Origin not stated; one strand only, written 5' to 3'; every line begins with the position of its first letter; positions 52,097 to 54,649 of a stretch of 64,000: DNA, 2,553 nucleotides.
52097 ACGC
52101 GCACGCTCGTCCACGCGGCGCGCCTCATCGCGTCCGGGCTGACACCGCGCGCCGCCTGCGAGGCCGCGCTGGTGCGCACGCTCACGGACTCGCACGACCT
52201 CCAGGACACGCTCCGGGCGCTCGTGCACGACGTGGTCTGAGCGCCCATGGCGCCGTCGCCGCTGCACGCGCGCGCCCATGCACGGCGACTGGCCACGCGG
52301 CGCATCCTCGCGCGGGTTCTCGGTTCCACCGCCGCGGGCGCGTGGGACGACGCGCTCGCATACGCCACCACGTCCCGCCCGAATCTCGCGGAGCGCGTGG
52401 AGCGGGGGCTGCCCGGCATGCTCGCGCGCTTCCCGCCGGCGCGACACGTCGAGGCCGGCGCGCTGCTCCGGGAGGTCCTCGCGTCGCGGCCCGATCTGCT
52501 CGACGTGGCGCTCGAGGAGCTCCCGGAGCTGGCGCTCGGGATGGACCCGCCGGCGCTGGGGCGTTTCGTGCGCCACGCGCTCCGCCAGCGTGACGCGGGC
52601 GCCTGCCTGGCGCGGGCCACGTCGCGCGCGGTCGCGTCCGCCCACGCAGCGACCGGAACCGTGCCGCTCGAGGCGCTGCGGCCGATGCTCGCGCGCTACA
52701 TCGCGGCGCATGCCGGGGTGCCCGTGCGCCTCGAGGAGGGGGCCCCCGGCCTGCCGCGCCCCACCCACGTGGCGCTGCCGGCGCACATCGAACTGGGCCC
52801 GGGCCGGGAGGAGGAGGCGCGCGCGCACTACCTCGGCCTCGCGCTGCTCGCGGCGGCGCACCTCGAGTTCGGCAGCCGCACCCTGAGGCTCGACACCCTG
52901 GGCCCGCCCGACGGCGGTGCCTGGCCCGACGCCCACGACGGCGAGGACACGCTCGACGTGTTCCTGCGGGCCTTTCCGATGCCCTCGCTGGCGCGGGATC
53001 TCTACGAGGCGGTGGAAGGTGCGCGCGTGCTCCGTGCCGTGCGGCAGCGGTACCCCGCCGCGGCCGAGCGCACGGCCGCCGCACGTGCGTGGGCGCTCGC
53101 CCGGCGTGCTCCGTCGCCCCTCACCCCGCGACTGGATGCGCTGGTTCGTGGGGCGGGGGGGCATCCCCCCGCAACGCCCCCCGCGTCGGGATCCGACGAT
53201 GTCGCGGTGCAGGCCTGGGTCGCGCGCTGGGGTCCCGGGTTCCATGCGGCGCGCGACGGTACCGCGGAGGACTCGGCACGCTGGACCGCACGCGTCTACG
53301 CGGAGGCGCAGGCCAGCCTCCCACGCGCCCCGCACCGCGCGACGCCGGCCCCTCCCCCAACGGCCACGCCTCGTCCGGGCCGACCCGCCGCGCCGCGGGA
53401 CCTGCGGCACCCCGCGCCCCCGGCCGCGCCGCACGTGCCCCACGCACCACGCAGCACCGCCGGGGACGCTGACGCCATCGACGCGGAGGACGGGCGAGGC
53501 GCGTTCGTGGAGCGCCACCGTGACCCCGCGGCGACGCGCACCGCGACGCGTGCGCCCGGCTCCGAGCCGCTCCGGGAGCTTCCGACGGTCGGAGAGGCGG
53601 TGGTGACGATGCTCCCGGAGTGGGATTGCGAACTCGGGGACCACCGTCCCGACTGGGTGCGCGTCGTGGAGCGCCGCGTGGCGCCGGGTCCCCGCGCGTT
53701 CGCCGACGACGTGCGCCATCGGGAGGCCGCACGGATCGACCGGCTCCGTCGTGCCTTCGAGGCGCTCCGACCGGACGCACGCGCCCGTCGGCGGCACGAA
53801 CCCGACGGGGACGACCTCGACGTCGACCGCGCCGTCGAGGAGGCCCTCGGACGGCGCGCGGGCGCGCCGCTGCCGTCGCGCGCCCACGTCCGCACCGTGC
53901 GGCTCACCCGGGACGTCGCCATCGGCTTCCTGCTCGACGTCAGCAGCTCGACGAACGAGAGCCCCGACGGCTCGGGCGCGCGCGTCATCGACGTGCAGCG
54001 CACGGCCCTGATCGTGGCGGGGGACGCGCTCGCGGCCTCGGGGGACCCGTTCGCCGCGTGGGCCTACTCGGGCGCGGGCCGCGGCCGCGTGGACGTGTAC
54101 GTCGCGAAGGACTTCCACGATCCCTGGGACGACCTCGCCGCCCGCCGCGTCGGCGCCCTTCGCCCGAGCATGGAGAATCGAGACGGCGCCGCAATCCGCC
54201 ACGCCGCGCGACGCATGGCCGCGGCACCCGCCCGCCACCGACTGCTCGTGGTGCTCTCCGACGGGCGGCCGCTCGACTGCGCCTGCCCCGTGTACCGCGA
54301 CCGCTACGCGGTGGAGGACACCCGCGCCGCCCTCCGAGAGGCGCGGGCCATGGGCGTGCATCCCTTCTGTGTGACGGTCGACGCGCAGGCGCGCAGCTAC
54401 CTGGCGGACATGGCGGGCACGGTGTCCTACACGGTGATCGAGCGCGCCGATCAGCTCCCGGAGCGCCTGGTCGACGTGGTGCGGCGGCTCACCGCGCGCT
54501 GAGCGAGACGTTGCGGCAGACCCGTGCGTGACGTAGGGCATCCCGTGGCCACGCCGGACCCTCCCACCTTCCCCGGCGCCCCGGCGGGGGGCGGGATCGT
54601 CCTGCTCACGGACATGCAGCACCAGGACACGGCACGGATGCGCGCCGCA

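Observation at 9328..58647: Nine copies of a 33-39 bp GC-rich hairpin repeat, every one embedded in an open reading frame (RPE-like intragenic palindromic element)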

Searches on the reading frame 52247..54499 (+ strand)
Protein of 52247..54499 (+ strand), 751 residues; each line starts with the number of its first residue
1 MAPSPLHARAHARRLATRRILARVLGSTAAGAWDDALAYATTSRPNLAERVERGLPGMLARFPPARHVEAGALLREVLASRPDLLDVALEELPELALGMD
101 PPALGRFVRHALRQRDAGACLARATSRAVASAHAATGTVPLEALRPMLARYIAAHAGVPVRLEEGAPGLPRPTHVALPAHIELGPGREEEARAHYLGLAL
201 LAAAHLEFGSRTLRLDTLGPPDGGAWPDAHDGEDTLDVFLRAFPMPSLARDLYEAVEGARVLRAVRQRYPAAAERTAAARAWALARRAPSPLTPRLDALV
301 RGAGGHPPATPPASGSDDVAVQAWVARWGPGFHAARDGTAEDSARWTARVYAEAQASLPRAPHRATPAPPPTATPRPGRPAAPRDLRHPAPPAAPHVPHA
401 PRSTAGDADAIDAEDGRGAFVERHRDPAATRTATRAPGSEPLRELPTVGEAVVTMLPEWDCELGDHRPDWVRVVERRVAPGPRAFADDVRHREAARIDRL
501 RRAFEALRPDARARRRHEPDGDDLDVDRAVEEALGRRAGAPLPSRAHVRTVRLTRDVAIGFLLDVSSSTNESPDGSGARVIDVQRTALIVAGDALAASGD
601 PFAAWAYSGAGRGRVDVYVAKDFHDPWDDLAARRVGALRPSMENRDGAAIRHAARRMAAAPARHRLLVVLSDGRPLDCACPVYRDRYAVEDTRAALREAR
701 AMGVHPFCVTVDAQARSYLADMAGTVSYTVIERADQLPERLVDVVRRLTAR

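Call 11: search_protein_families(library=pfam, proteins=[window:52247-54499:+], max_evalue=0.01)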
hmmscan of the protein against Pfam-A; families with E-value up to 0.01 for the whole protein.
window:52247-54499:+ (751 aa): 2 families
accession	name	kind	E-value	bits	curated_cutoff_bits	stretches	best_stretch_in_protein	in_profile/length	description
PF00092.34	VWA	-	0.0017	19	23.8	1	631-727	64-155/174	von Willebrand factor type A domain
PF11775.14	CobT_C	-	0.0074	16.4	21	0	640-684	112-157/220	Cobalamin biosynthesis protein CobT VWA domain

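Call 48: search_protein_representatives(protein=window:52247-54499:+)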
Query: 751 residues. Proteins with E-value up to 0.001 (for the whole library): 3674; up to 1e-10: 2566; up to 1e-30: 1223. The best 150 are listed.
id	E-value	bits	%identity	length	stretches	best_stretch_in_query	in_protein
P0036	0.0e+00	1626.5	100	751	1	1-751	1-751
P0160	5.8e-114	398.7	42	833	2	418-749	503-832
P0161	5.7e-113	395.4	42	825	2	418-749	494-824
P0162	7.7e-110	385.0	39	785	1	18-749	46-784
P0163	8.3e-100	351.9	42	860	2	455-748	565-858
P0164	2.2e-99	350.5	41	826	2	455-750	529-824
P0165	5.5e-99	349.1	37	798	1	23-749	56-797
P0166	5.9e-98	345.7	38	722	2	403-749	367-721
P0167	9.8e-98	345.0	36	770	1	19-751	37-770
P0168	1.3e-95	337.9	41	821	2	409-749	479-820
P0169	6.5e-95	335.7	46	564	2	408-749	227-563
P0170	2.4e-93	330.5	40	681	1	53-749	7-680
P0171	5.4e-93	329.3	37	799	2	455-749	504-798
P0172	1.1e-92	328.3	44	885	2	417-749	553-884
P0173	9.6e-89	315.3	37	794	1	19-749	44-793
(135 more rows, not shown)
